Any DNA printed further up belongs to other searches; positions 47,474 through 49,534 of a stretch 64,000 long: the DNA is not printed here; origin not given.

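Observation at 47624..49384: Membrane-fusion (HlyD) adaptor carrying a cytoplasmic PAS sensor domain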

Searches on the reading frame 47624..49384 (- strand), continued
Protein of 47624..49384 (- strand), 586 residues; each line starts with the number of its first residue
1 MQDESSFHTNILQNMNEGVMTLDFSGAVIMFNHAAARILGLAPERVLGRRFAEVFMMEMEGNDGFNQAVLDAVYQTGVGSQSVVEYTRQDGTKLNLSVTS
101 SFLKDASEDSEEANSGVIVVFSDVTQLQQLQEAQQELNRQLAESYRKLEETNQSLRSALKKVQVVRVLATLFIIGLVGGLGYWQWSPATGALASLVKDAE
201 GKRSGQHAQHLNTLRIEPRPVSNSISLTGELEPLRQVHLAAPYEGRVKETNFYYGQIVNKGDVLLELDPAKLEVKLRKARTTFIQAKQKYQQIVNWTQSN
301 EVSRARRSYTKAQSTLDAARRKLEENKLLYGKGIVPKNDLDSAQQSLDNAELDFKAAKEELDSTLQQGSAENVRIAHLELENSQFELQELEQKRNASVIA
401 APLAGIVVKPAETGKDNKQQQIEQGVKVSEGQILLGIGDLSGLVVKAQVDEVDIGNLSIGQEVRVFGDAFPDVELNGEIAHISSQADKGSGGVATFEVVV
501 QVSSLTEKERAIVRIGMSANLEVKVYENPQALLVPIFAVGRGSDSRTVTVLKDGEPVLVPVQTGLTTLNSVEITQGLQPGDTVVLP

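Call 36: search_protein_representatives(protein=window:47624-49384:-)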
Query: 586 residues. Proteins with E-value up to 0.001 (for the whole library): 47418; up to 1e-10: 9393; up to 1e-30: 671. The best 150 are listed.
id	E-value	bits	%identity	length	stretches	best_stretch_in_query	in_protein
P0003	8.4e-166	569.1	48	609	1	2-585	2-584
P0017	2.5e-151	521.3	49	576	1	4-583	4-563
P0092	7.1e-147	506.6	44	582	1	5-583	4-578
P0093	4.9e-146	503.9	45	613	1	1-583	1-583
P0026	1.7e-145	502.0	45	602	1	2-585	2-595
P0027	2.9e-145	501.3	45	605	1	2-584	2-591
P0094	1.4e-140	485.9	42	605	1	3-586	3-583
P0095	7.6e-140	483.4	42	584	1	1-585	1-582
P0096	5.1e-139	480.7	44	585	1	7-586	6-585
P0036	1.2e-136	472.8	43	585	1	2-585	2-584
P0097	6.5e-136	470.5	44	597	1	2-585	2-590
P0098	9.0e-134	463.4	46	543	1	47-585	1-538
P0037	7.3e-131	453.8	42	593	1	3-585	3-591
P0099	3.1e-129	448.4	41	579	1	2-586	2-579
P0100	3.3e-126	438.5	40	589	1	6-585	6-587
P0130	7.9e-102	358.0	40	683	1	120-585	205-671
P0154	2.0e-93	330.2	40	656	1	136-585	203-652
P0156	7.4e-93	328.4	38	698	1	101-585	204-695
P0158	1.5e-92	327.4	41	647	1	132-585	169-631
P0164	2.0e-91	323.7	37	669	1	115-584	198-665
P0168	3.8e-90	319.4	40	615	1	125-585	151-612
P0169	5.6e-90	318.9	34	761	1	9-584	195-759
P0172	2.3e-89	316.9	35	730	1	11-585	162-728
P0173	2.4e-89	316.8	41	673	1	128-586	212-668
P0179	2.2e-88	313.7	40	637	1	127-586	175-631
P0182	1.1e-87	311.3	40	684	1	113-584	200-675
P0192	3.0e-84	300.0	35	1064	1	2-546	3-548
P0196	2.5e-83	297.0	39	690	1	122-585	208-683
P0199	7.9e-83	295.3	37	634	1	128-584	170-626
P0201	1.7e-82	294.2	36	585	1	125-586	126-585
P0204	1.5e-81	291.1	36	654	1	123-584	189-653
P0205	2.0e-81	290.7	35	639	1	130-584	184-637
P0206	7.2e-81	288.8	41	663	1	128-583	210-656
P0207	3.0e-80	286.8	37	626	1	120-585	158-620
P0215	2.6e-76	273.8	36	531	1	128-586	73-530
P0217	9.8e-75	268.6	36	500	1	116-586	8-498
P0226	2.2e-72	260.8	37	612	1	138-586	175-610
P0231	1.4e-71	258.2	34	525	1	125-583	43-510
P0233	5.1e-71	256.3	35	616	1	130-586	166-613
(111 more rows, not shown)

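Call 37: search_protein_families(library=pfam, proteins=[P0130, P0154, P0156, P0158, P0164, P0168, P0173, P0179, P0182, P0196], max_evalue=0.001)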
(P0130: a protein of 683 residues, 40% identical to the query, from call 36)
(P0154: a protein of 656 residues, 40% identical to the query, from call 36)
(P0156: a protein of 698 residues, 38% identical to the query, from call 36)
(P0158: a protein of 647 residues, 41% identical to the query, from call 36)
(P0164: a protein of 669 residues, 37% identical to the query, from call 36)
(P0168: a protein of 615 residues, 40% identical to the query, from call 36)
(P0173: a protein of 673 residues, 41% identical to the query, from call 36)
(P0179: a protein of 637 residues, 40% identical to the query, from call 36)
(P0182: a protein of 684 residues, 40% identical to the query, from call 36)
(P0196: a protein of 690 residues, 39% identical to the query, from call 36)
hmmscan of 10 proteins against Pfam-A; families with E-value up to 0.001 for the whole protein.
P0130 (683 aa): 5 families
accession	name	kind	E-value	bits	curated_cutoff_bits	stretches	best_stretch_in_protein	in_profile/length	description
PF01590.32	GAF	-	2.4e-12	47.9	22.4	1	32-196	1-133/133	GAF domain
PF16576.10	HlyD_D23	-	4.3e-12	46.2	30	1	309-563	6-183/214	Barrel-sandwich domain of CusB or HlyD membrane-fusion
PF13437.12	HlyD_3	-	5.8e-11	43.5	22.2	1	484-588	3-95/106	HlyD family secretion protein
PF13185.12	GAF_2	-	1.3e-08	35.6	28.6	1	31-196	2-135/136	GAF domain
PF13492.12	GAF_3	-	2.6e-05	25.1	27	1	33-196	2-127/129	GAF domain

P0154 (656 aa): 6 families
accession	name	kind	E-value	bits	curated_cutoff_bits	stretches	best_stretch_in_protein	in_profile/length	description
PF01590.32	GAF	-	2.3e-13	51.3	22.4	1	37-192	1-133/133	GAF domain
PF16576.10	HlyD_D23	-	5e-13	49.3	30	1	301-554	19-190/214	Barrel-sandwich domain of CusB or HlyD membrane-fusion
PF13437.12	HlyD_3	-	1.7e-09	38.8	22.2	1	465-568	3-96/106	HlyD family secretion protein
PF13185.12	GAF_2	-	4.6e-08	33.8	28.6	1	36-192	2-135/136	GAF domain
PF13492.12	GAF_3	-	2.2e-06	28.5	27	1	40-194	4-129/129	GAF domain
PF13533.13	Biotin_lipoyl_2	-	3.3e-05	24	29.8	1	302-333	1-32/32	Biotin-lipoyl like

P0156 (698 aa): 6 families
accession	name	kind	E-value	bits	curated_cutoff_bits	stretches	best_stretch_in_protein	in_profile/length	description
PF16576.10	HlyD_D23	-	1e-13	51.5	30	1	336-588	16-187/214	Barrel-sandwich domain of CusB or HlyD membrane-fusion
PF13437.12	HlyD_3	-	2e-13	51.4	22.2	1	502-590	2-79/106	HlyD family secretion protein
PF01590.32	GAF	-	1.5e-11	45.4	22.4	1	28-217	3-133/133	GAF domain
PF13185.12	GAF_2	-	1.8e-07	31.9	28.6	1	26-217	3-135/136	GAF domain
PF13533.13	Biotin_lipoyl_2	-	7.4e-07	29.3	29.8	1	340-371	1-32/32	Biotin-lipoyl like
PF13492.12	GAF_3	-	2.5e-06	28.4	27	1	155-219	72-129/129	GAF domain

P0158 (647 aa): 6 families
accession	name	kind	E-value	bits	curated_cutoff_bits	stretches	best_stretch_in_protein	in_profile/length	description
PF01590.32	GAF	-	6.8e-22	78.9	22.4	1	12-148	1-133/133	GAF domain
PF13185.12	GAF_2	-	3.1e-15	57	28.6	1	12-149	3-136/136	GAF domain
PF13492.12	GAF_3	-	3.5e-13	50.5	27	1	12-150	1-129/129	GAF domain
PF13437.12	HlyD_3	-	1.4e-11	45.5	22.2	1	461-548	15-97/106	HlyD family secretion protein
PF16576.10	HlyD_D23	-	3.2e-09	36.8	30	1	275-522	19-185/214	Barrel-sandwich domain of CusB or HlyD membrane-fusion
PF13533.13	Biotin_lipoyl_2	-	0.00071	19.8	29.8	0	280-307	5-32/32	Biotin-lipoyl like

P0164 (669 aa): 6 families
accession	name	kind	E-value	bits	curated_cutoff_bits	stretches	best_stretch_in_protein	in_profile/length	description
PF01590.32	GAF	-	3.9e-16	60.2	22.4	1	32-195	4-133/133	GAF domain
PF13437.12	HlyD_3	-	2.1e-14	54.6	22.2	1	501-580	13-93/106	HlyD family secretion protein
PF16576.10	HlyD_D23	-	1.4e-12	47.8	30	1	316-569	18-190/214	Barrel-sandwich domain of CusB or HlyD membrane-fusion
PF13185.12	GAF_2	-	1.9e-11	44.7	28.6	1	28-195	2-135/136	GAF domain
PF13492.12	GAF_3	-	5.7e-08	33.7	27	1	31-197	3-129/129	GAF domain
PF13533.13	Biotin_lipoyl_2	-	3.8e-06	27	29.8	1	318-349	1-32/32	Biotin-lipoyl like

P0168 (615 aa): 3 families
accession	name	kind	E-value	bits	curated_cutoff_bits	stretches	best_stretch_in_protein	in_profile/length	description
PF00027.35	cNMP_binding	-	1.8e-22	79.5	27.5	1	37-123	3-89/89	Cyclic nucleotide-binding domain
PF16576.10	HlyD_D23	-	2.1e-14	53.8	30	1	243-514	4-193/214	Barrel-sandwich domain of CusB or HlyD membrane-fusion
PF13437.12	HlyD_3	-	7.2e-10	40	22.2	1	418-536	1-101/106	HlyD family secretion protein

P0173 (673 aa): 5 families
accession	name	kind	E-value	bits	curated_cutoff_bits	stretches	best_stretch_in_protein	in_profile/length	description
PF01590.32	GAF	-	2e-26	93.5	22.4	2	102-195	44-133/133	GAF domain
PF13185.12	GAF_2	-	4.6e-18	66.2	28.6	1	105-196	48-136/136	GAF domain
PF16576.10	HlyD_D23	-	5.6e-14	52.4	30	1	433-567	61-189/214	Barrel-sandwich domain of CusB or HlyD membrane-fusion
PF13437.12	HlyD_3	-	1.6e-13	51.7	22.2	1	480-588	2-98/106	HlyD family secretion protein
PF13492.12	GAF_3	-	2.1e-11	44.8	27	1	132-197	65-129/129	GAF domain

P0179 (637 aa): 5 families
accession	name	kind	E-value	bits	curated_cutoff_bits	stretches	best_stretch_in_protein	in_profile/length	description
PF01590.32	GAF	-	1e-20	75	22.4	1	2-159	1-133/133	GAF domain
PF13185.12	GAF_2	-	3.1e-16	60.3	28.6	1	2-160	3-136/136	GAF domain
PF13437.12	HlyD_3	-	2e-13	51.4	22.2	1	445-559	2-106/106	HlyD family secretion protein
PF16576.10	HlyD_D23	-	7.5e-12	45.4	30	1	443-531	109-190/214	Barrel-sandwich domain of CusB or HlyD membrane-fusion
PF13492.12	GAF_3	-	1.3e-09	39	27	1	9-160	8-128/129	GAF domain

P0182 (684 aa): 5 families
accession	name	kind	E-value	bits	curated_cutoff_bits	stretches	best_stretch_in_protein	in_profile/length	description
PF01590.32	GAF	-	6.5e-16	59.5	22.4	1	55-218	4-133/133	GAF domain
PF16576.10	HlyD_D23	-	5.5e-15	55.7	30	1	326-572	20-187/214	Barrel-sandwich domain of CusB or HlyD membrane-fusion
PF13437.12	HlyD_3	-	6e-13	49.9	22.2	1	488-604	2-105/106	HlyD family secretion protein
PF13185.12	GAF_2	-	2.3e-11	44.5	28.6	1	51-218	2-135/136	GAF domain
PF13492.12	GAF_3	-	7.7e-07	30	27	0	155-218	71-127/129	GAF domain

P0196 (690 aa): 5 families
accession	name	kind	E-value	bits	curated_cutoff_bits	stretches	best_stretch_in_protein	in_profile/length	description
PF01590.32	GAF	-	7.7e-14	52.8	22.4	1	31-197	1-133/133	GAF domain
PF16576.10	HlyD_D23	-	2.7e-10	40.3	30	1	486-575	107-185/214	Barrel-sandwich domain of CusB or HlyD membrane-fusion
PF13437.12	HlyD_3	-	5.5e-10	40.4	22.2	1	512-612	13-104/106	HlyD family secretion protein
PF13185.12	GAF_2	-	3.9e-08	34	28.6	1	30-197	2-135/136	GAF domain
PF13492.12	GAF_3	-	3.3e-05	24.7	27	0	32-198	2-128/129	GAF domain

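Call 38: search_protein_families(library=pfam, proteins=[P0169, P0172, P0192, P0199, P0204, P0205, P0206, P0207, P0226, P0233], max_evalue=0.001)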
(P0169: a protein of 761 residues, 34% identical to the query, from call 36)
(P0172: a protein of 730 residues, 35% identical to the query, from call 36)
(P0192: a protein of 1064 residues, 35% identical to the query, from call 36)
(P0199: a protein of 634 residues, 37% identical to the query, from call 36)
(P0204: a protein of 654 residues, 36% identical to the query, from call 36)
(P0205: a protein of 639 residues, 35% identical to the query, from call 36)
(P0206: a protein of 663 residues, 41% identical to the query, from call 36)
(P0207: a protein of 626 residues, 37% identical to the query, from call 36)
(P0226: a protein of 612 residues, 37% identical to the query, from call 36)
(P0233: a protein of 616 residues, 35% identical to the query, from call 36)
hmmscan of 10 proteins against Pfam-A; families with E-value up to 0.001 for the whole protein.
P0169 (761 aa): 10 families
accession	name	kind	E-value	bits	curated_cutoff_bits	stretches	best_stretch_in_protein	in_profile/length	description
PF01590.32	GAF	-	5.8e-14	53.2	22.4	1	27-159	2-132/133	GAF domain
PF13437.12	HlyD_3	-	5.7e-12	46.7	22.2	1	570-688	1-103/106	HlyD family secretion protein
PF16576.10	HlyD_D23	-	5.8e-10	39.3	30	1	561-666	101-194/214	Barrel-sandwich domain of CusB or HlyD membrane-fusion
PF00989.32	PAS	-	5.7e-09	36.4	22.6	1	193-251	2-62/113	PAS fold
PF13185.12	GAF_2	-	5.9e-09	36.7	28.6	1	27-156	4-131/136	GAF domain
PF13188.13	PAS_8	-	7.3e-08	32.5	21.8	1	194-247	3-53/65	PAS domain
PF08448.16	PAS_4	-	9.5e-07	29.5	23.1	1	198-306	1-107/110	PAS fold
PF13426.13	PAS_9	-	3.3e-06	27.8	27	1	203-306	2-103/103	PAS domain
PF24820.1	Diguanyl_cycl_sensor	-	0.00023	21.5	28.1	1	198-236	2-40/109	Diguanylate cyclase-like sensor domain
PF00529.27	CusB_dom_1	-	0.00026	21.6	26.5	0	357-698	1-87/89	Cation efflux system protein CusB domain 1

P0172 (730 aa): 8 families
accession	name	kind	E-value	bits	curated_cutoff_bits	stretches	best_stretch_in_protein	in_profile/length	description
PF13437.12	HlyD_3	-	5.2e-16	59.7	22.2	1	537-643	2-93/106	HlyD family secretion protein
PF16576.10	HlyD_D23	-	9e-13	48.4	30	1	492-626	56-189/214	Barrel-sandwich domain of CusB or HlyD membrane-fusion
PF01590.32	GAF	-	2.6e-12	47.9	22.4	1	13-136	6-133/133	GAF domain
PF00989.32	PAS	-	2.9e-11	43.8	22.6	1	158-235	2-81/113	PAS fold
PF08448.16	PAS_4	-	1.6e-09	38.4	23.1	1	163-274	1-109/110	PAS fold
PF13185.12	GAF_2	-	4.9e-08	33.7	28.6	1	23-134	18-133/136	GAF domain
PF13188.13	PAS_8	-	5.1e-07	29.8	21.8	1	159-209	3-54/65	PAS domain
PF13426.13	PAS_9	-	1.6e-05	25.5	27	1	168-272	2-103/103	PAS domain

P0192 (1064 aa): 6 families
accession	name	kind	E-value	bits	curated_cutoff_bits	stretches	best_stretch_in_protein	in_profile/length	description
PF12704.14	MacB_PCD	-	4.2e-24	86.4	27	1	641-857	1-205/207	MacB-like periplasmic core domain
PF13437.12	HlyD_3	-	1.9e-17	64.4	22.2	1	406-518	2-106/106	HlyD family secretion protein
PF16576.10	HlyD_D23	-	2.3e-13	50.3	30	1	243-485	19-185/214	Barrel-sandwich domain of CusB or HlyD membrane-fusion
PF13533.13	Biotin_lipoyl_2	-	3.6e-08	33.5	29.8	1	245-275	2-32/32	Biotin-lipoyl like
PF00989.32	PAS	-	3.8e-07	30.5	22.6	1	11-106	5-100/113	PAS fold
PF08448.16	PAS_4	-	1.9e-06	28.5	23.1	1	13-126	1-109/110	PAS fold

P0199 (634 aa): 6 families
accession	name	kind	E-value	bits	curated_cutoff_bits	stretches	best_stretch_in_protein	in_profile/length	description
PF01590.32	GAF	-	1.1e-17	65.3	22.4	1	17-153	2-133/133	GAF domain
PF13185.12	GAF_2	-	4.5e-16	59.7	28.6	1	16-154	3-136/136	GAF domain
PF13437.12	HlyD_3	-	4.7e-13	50.2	22.2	1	465-549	16-98/106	HlyD family secretion protein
PF13492.12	GAF_3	-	3.2e-11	44.2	27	1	19-155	4-129/129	GAF domain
PF16576.10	HlyD_D23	-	4.1e-09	36.5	30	1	405-526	78-186/214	Barrel-sandwich domain of CusB or HlyD membrane-fusion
PF11849.14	DUF3369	-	8.1e-05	23.4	27.2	1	99-162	108-168/168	Domain of unknown function (DUF3369)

P0204 (654 aa): 4 families
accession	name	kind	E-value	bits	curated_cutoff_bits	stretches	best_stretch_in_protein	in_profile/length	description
PF13437.12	HlyD_3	-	1.1e-13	52.2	22.2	1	465-582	2-106/106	HlyD family secretion protein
PF16576.10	HlyD_D23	-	3.1e-12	46.7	30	1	302-550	19-188/214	Barrel-sandwich domain of CusB or HlyD membrane-fusion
PF13185.12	GAF_2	-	6.1e-08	33.4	28.6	1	21-177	4-135/136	GAF domain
PF01590.32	GAF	-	1e-07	33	22.4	1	22-177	3-133/133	GAF domain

P0205 (639 aa): 5 families
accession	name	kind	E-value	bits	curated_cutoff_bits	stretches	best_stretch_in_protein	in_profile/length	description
PF01590.32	GAF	-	3.8e-15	57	22.4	1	26-165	1-133/133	GAF domain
PF13185.12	GAF_2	-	1.2e-14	55.2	28.6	1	25-166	2-136/136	GAF domain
PF16576.10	HlyD_D23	-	4.8e-12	46.1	30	1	290-538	19-187/214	Barrel-sandwich domain of CusB or HlyD membrane-fusion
PF13437.12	HlyD_3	-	2.5e-10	41.5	22.2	1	476-556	16-97/106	HlyD family secretion protein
PF13492.12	GAF_3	-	1.4e-07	32.4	27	1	27-167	2-129/129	GAF domain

P0206 (663 aa): 4 families
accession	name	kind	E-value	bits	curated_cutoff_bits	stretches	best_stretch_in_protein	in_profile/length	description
PF01590.32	GAF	-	4.8e-16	59.9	22.4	1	32-196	1-133/133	GAF domain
PF13185.12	GAF_2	-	1.5e-12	48.4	28.6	1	31-196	2-135/136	GAF domain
PF13437.12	HlyD_3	-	3e-11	44.4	22.2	1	495-579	16-98/106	HlyD family secretion protein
PF16576.10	HlyD_D23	-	1.1e-06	28.5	30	1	323-555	30-185/214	Barrel-sandwich domain of CusB or HlyD membrane-fusion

P0207 (626 aa): 5 families
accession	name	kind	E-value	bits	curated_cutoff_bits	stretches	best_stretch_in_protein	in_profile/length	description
PF01590.32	GAF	-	1.2e-18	68.4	22.4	1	17-153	1-133/133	GAF domain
PF13437.12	HlyD_3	-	5.5e-15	56.5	22.2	1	453-528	13-89/106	HlyD family secretion protein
PF13185.12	GAF_2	-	1e-14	55.4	28.6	1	16-154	2-136/136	GAF domain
PF16576.10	HlyD_D23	-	5.6e-14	52.4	30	1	270-523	21-192/214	Barrel-sandwich domain of CusB or HlyD membrane-fusion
PF13492.12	GAF_3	-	5e-10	40.3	27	1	17-155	1-129/129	GAF domain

P0226 (612 aa): 6 families
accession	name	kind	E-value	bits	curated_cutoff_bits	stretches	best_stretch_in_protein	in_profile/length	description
PF01590.32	GAF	-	2.8e-22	80.1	22.4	1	12-148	1-133/133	GAF domain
PF13185.12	GAF_2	-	1.7e-20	74.1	28.6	1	12-149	3-136/136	GAF domain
PF13492.12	GAF_3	-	1.3e-14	55.2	27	1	12-150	1-129/129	GAF domain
PF13437.12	HlyD_3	-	1.1e-12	49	22.2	1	428-526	1-96/106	HlyD family secretion protein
PF16576.10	HlyD_D23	-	1e-11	45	30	1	266-508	19-185/214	Barrel-sandwich domain of CusB or HlyD membrane-fusion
PF00364.28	Biotin_lipoyl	-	0.00024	21.3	22.1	0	269-308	3-47/73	Biotin-requiring enzyme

P0233 (616 aa): 5 families
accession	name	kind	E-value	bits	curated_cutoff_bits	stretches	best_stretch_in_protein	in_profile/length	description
PF13437.12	HlyD_3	-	7.5e-13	49.6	22.2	1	428-525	2-91/106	HlyD family secretion protein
PF13185.12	GAF_2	-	2.2e-12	47.8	28.6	1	16-148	10-136/136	GAF domain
PF16576.10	HlyD_D23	-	8.3e-12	45.3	30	1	396-512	80-187/214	Barrel-sandwich domain of CusB or HlyD membrane-fusion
PF13492.12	GAF_3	-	8.7e-08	33.1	27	1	15-149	7-129/129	GAF domain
PF00529.27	CusB_dom_1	-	0.00054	20.6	26.5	0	222-612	12-89/89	Cation efflux system protein CusB domain 1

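Call 49: find_encoding_contigs(protein=P0168, flank=6000, max_places=1)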
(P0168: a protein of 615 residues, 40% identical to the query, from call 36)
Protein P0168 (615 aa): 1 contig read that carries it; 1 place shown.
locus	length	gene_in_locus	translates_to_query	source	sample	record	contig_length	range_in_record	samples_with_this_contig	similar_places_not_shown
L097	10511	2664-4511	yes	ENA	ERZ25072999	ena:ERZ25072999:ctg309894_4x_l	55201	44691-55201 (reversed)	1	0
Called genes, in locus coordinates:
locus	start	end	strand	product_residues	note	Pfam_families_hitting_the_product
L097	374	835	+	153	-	-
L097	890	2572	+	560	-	PF20154:LNT_N, PF00795:CN_hydrolase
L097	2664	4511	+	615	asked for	PF25973:BSH_CzcB (faint), PF00027:cNMP_binding, PF25917:BSH_RND (weak), PF25990:Beta-barrel_YknX (weak), PF25967:RND-MFP_C (weak)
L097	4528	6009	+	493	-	-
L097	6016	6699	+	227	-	PF00005:ABC_tran, PF02463:SMC_N, PF13304:AAA_21 (faint)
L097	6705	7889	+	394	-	PF12704:MacB_PCD, PF02687:FtsX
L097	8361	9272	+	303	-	-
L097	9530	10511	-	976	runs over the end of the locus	PF00486:Trans_reg_C, PF13191:AAA_16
